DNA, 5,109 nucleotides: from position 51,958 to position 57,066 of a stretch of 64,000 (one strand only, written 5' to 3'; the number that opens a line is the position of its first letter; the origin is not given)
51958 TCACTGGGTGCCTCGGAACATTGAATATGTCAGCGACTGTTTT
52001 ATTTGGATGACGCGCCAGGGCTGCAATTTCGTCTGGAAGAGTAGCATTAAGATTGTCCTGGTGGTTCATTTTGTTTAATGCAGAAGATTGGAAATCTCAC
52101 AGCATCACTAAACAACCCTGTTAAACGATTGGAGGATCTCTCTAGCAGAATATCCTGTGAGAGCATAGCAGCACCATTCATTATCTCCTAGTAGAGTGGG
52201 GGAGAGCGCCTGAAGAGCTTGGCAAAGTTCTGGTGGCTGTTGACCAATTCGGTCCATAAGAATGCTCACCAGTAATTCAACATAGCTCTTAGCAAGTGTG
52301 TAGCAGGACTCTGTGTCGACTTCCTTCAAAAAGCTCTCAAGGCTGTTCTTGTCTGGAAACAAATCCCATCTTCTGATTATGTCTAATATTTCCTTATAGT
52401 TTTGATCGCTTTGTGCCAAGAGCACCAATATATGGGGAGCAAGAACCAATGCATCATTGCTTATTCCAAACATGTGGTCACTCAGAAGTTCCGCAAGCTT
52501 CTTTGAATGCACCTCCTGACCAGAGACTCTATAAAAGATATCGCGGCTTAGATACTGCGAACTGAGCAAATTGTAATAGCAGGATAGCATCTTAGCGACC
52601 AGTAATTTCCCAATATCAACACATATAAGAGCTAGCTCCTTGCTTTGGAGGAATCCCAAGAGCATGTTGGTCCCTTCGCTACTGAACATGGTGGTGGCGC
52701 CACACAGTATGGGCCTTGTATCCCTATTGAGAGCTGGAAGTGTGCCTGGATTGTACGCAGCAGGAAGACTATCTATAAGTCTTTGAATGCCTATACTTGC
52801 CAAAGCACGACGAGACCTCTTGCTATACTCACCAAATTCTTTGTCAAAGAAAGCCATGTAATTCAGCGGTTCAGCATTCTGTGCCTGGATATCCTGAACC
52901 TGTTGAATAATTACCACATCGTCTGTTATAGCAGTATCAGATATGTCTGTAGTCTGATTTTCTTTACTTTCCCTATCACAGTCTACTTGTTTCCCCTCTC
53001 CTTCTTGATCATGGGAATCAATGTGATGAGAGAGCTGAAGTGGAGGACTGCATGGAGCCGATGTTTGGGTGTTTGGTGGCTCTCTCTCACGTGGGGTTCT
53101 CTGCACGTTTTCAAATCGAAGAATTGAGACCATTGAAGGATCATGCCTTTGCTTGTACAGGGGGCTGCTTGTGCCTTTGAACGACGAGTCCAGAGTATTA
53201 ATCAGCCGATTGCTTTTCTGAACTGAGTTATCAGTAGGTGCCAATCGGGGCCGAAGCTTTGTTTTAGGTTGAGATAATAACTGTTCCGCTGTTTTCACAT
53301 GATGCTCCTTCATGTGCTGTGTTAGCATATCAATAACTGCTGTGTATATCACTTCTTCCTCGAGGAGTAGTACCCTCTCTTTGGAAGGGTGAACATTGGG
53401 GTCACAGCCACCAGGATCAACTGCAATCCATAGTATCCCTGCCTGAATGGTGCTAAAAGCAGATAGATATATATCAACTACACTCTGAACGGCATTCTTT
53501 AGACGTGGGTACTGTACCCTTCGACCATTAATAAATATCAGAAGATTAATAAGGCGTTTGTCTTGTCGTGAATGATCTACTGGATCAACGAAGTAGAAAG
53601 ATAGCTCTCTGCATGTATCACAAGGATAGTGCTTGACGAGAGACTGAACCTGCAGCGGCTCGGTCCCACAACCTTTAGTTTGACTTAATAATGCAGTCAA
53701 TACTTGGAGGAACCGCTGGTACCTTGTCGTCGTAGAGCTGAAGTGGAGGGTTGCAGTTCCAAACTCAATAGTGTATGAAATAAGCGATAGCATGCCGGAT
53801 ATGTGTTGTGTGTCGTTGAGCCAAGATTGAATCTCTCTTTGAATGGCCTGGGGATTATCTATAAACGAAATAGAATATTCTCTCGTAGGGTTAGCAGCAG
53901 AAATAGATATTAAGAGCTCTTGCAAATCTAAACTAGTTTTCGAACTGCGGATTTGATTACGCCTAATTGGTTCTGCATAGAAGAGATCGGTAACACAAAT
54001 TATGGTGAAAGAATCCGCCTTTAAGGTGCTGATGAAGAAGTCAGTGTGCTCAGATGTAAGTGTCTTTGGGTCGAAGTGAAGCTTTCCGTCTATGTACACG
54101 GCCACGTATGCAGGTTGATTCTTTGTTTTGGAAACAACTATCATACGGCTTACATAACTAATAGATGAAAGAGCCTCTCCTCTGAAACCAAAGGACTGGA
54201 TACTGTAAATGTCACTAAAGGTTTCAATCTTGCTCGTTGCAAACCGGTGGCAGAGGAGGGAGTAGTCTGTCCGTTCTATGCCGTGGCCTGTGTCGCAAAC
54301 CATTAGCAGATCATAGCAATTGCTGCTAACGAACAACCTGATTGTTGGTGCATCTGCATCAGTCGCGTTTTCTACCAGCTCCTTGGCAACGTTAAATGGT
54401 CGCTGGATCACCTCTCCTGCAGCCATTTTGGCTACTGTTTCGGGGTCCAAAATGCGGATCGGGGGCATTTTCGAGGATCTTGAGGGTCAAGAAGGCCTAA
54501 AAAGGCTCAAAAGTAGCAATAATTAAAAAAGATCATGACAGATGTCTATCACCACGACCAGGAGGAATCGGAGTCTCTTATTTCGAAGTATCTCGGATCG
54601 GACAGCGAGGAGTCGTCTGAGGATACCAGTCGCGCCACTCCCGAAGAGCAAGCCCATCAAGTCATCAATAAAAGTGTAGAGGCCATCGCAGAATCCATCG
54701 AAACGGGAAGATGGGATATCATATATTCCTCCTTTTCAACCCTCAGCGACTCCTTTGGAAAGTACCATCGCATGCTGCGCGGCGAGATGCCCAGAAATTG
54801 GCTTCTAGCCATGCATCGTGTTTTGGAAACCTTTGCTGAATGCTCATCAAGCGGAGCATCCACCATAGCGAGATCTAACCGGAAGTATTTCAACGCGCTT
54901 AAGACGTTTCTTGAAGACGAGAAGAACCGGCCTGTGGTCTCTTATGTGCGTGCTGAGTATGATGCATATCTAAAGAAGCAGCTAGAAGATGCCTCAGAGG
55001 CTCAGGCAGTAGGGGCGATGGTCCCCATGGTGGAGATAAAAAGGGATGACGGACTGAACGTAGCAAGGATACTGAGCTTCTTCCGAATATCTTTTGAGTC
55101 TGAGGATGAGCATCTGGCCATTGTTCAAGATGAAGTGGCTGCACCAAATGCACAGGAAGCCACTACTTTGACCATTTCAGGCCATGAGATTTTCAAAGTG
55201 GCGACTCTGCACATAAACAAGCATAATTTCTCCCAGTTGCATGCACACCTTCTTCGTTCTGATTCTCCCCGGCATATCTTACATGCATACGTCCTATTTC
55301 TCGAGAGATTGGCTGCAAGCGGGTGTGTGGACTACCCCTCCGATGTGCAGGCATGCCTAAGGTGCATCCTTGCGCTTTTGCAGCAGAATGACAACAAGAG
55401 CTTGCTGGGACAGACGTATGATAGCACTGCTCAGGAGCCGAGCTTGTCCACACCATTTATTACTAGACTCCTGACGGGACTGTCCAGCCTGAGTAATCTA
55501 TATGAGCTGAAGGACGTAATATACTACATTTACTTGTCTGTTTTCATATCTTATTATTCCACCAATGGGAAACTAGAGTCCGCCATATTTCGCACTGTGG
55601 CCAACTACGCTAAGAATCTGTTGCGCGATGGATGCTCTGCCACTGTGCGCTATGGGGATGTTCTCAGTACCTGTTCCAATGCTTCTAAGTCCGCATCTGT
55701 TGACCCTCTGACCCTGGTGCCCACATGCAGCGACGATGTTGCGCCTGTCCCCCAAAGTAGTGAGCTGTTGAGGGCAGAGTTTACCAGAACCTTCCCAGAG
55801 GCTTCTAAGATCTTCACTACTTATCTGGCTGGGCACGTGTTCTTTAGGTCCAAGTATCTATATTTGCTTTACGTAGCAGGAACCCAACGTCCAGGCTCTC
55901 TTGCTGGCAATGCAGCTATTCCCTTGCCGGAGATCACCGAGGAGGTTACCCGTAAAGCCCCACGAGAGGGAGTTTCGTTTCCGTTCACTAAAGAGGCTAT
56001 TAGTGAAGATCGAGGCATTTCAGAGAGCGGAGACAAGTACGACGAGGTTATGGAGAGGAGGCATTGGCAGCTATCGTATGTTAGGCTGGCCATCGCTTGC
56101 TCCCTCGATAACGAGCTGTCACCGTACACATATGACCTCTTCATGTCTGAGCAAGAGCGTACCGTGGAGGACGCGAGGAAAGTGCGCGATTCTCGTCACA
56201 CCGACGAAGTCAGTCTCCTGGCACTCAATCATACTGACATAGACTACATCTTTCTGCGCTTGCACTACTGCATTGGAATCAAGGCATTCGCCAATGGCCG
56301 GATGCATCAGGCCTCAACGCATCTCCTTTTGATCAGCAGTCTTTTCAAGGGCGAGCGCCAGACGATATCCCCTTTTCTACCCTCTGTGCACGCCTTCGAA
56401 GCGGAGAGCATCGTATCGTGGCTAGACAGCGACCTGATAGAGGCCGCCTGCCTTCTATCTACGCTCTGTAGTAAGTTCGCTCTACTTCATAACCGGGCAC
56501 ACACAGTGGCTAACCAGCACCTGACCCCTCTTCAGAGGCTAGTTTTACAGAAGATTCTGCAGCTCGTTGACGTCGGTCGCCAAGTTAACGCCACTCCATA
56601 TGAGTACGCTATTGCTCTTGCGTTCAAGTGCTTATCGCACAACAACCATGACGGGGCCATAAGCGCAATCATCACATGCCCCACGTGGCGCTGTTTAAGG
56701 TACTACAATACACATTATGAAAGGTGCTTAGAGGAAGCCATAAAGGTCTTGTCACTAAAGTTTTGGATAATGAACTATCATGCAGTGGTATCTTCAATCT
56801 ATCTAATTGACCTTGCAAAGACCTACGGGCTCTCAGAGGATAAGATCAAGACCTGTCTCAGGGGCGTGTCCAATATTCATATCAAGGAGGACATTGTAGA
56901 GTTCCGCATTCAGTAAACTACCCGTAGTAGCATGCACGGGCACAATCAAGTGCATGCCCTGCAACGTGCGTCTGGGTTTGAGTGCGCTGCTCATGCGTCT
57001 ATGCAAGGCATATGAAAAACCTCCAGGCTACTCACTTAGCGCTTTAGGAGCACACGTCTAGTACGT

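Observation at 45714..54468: Three genome-maintenance genes (LIG1, SMC6, MLH1) arrayed head-to-tail on one strand with 5-bp and 38-bp spacers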

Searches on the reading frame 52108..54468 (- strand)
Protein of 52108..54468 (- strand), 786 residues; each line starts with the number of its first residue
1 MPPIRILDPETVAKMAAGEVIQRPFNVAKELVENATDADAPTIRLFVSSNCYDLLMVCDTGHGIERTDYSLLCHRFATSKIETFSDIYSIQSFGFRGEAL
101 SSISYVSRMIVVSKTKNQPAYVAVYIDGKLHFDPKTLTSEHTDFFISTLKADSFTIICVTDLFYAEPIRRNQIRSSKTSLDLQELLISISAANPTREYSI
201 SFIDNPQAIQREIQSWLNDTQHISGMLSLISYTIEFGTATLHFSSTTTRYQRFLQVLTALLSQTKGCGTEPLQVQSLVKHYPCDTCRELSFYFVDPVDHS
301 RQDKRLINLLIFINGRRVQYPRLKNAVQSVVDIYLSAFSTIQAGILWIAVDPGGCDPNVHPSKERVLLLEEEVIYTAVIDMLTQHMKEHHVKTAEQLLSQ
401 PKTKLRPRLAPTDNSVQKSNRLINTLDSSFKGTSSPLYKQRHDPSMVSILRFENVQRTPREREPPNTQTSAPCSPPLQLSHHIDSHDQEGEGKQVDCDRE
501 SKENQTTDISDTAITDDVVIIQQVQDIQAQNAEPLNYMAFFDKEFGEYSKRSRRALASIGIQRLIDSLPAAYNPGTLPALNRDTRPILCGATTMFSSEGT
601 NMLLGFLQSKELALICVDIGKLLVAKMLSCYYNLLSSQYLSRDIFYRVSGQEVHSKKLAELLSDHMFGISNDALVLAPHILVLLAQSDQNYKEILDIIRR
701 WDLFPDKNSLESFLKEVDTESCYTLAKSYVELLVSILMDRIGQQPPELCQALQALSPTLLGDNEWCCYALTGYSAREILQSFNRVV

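Call 4: search_protein_families(library=pfam, proteins=[window:52108-54468:-])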
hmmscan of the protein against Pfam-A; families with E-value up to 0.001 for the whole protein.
window:52108-54468:- (786 aa): 2 families
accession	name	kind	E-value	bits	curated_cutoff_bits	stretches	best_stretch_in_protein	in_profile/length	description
PF01119.25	DNA_mis_repair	-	1.4e-11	44.5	26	1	300-385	35-117/119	DNA mismatch repair protein, C-terminal domain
PF13589.12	HATPase_c_3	-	8.6e-09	36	25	1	26-120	5-99/137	Histidine kinase-, DNA gyrase B-, and HSP90-like ATPase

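Call 7: search_solved_structures(query=window:52108-54468:-, max_evalue=0.001)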
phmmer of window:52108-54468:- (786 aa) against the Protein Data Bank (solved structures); distinct sequences matched with E-value up to 0.001: 17.
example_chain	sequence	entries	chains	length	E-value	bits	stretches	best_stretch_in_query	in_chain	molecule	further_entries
4p7a_A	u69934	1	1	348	5.8e-39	137.3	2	4-139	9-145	DNA mismatch repair protein Mlh1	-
5akb_C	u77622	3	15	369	9.7e-33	116.8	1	3-191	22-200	DNA MISMATCH REPAIR PROTEIN MUTL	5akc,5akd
1bkn_A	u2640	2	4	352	1.1e-32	116.6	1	3-191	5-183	MUTL | DNA mismatch repair protein MutL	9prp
1b62_A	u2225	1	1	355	1.1e-32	116.6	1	3-191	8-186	PROTEIN (MUTL)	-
7aib_C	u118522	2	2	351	4.4e-32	114.6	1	3-191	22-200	DNA mismatch repair protein MutL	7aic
1b63_A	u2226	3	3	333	4.8e-32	114.5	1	3-191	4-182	MUTL | DNA mismatch repair protein mutL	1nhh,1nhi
7p8v_A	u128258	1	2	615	6.1e-32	114.1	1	3-191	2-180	DNA mismatch repair protein MutL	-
1nhj_A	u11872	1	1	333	9e-32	113.6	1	3-191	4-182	DNA mismatch repair protein mutL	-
9n2k_A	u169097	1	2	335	1.2e-23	86.8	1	7-149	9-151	DNA mismatch repair protein MutL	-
5x9y_C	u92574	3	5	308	4e-21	78.4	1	15-200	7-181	DNA mismatch repair protein MutL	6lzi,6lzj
6lzk_A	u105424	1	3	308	5.5e-21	77.9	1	15-200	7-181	DNA mismatch repair protein MutL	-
1h7s_A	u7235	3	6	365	1.7e-18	69.7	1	4-111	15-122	PMS1 PROTEIN HOMOLOG 2 | MISMATCH REPAIR ENDONUCLEASE PMS2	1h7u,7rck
9s89_A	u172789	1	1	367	1.8e-18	69.6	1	4-111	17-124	Mismatch repair endonuclease PMS2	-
1ea6_A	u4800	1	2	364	1.8e-18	69.6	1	4-111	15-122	PMS1 PROTEIN HOMOLOG 2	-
6mfq_A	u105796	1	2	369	1.8e-18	69.6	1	4-111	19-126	Mismatch repair endonuclease PMS2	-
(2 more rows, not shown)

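Call 39: find_homologous_proteins(query=window:52108-54468:-, max_evalue=1e-10)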
Query window:52108-54468:- (786 aa): 7951 proteins with E <= 1e-10 among 8000 candidates; the best 120 are listed.
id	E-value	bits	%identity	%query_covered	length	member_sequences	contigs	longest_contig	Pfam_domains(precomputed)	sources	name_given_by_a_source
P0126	0.0e+0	1753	99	100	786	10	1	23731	PF01119.26,PF13589.13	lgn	-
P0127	0.0e+0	1503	84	100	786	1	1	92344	PF01119.26,PF13589.13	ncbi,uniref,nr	ncbi:Mlh1-like protein [Giardia lamblia P15]|uniref:Mlh1-like protein n=1 Tax=Giardia intestinalis (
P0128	0.0e+0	1188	66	100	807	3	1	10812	PF01119.26,PF13589.13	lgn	-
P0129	0.0e+0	1185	68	100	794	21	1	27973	PF01119.26,PF13589.13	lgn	-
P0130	0.0e+0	1028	59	100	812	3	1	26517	PF01119.26,PF13589.13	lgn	-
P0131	8.3e-40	155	32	49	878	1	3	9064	PF01119.26,PF16413.11,PF02518.32,PF13589.13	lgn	-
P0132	4.2e-38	149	32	48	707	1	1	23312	PF01119.26,PF16413.11,PF02518.32,PF13589.13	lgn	-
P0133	2.0e-36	144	31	57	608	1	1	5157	PF01119.26,PF16413.11,PF02518.32,PF13589.13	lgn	-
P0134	4.0e-35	140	44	22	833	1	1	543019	PF01119.26,PF16413.11,PF02518.32,PF13589.13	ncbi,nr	ncbi:DNA mismatch repair protein MLH1 [Pseudozyma hubeiensis]|nr:DNA mismatch repair protein MLH1 [P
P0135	1.1e-34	138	30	48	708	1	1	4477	PF01119.26,PF02518.32,PF13589.13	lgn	-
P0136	4.1e-34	136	29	49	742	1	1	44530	PF01119.26,PF13589.13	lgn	-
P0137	1.0e-33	135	30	48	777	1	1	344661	PF01119.26,PF16413.11,PF02518.32,PF13589.13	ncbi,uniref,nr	ncbi:hypothetical protein GpartN1_g551.t1 [Galdieria partita]|uniref:DNA mismatch repair protein S5 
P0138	3.7e-33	133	28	64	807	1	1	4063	PF01119.26,PF16413.11,PF02518.32,PF13589.13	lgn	-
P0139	6.8e-33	132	30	47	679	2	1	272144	PF01119.26,PF16413.11,PF02518.32,PF13589.13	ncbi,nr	ncbi:DNA mismatch repair protein Mlh1 [Galdieria sulphuraria]|nr:DNA mismatch repair protein Mlh1 [G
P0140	1.1e-32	132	28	52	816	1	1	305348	PF01119.26,PF16413.11,PF02518.32,PF13589.13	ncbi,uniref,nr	ncbi:family ATpase [Cryptosporidium sp. chipmunk genotype I]|uniref:family ATpase n=1 Tax=Cryptospor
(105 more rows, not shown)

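Call 71: find_encoding_contigs(protein=P0136, flank=10000, max_places=1)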
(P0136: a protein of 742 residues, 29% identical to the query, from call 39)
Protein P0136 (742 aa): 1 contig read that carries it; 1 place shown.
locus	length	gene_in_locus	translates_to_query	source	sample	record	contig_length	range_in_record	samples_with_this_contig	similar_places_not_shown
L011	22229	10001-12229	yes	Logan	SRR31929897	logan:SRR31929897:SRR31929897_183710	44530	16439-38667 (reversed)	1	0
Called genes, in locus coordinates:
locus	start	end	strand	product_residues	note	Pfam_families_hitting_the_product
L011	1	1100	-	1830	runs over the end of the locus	PF23414:Beta-prop_EML_2 (faint)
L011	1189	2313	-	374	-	-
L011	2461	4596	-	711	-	PF09758:FPL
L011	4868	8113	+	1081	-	-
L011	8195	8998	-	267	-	PF00834:Ribul_P_3_epim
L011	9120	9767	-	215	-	-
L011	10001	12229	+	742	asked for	PF13589:HATPase_c_3, PF01119:DNA_mis_repair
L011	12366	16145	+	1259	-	-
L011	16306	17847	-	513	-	-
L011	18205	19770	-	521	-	PF17772:zf-MYST, PF01853:MOZ_SAS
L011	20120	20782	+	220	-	PF01652:IF4E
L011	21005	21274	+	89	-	PF01221:Dynein_light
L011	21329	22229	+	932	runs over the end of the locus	-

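Call 72: find_encoding_contigs(protein=P0132, flank=10000, max_places=1)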
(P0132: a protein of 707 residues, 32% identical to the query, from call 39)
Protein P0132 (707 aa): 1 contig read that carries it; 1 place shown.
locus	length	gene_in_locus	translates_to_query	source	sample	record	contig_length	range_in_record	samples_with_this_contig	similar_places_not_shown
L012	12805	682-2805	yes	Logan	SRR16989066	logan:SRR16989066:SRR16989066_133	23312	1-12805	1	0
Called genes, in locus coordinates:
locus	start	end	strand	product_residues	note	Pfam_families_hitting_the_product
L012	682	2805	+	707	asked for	PF02518:HATPase_c (faint), PF13589:HATPase_c_3, PF01119:DNA_mis_repair, PF16413:Mlh1_C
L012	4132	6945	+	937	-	PF14559:TPR_19 (faint)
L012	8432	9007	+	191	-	PF21023:DENR_N, PF01253:SUI1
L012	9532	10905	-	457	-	-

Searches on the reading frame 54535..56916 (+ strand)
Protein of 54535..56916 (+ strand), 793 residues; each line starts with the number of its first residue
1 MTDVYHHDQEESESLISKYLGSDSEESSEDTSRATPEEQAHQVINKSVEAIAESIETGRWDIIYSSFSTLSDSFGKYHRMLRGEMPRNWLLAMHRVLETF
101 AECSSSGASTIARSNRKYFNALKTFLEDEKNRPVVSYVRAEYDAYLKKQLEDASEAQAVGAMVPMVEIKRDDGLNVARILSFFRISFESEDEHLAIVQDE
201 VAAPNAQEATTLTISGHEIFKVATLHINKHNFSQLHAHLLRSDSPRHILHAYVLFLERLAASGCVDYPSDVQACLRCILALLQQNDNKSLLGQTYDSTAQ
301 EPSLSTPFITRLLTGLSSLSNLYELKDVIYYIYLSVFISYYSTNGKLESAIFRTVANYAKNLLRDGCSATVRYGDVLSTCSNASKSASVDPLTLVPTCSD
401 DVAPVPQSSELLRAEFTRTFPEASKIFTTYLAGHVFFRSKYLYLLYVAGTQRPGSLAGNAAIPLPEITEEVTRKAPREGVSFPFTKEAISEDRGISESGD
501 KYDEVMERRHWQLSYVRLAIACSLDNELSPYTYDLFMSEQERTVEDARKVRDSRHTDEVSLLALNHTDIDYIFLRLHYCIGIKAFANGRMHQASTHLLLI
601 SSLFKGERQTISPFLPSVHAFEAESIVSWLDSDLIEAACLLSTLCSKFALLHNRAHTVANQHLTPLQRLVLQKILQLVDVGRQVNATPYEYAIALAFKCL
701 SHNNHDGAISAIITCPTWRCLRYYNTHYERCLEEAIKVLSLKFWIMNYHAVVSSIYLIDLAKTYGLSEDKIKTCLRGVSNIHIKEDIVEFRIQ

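Call 4: search_protein_families(library=pfam, proteins=[window:54535-56916:+])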
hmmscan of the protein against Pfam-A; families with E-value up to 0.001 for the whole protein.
window:54535-56916:+ (793 aa): 0 families

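Call 57: search_solved_structures(query=window:54535-56916:+, max_evalue=0.01)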
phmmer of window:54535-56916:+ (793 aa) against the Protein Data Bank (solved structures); distinct sequences matched with E-value up to 0.01: 0.
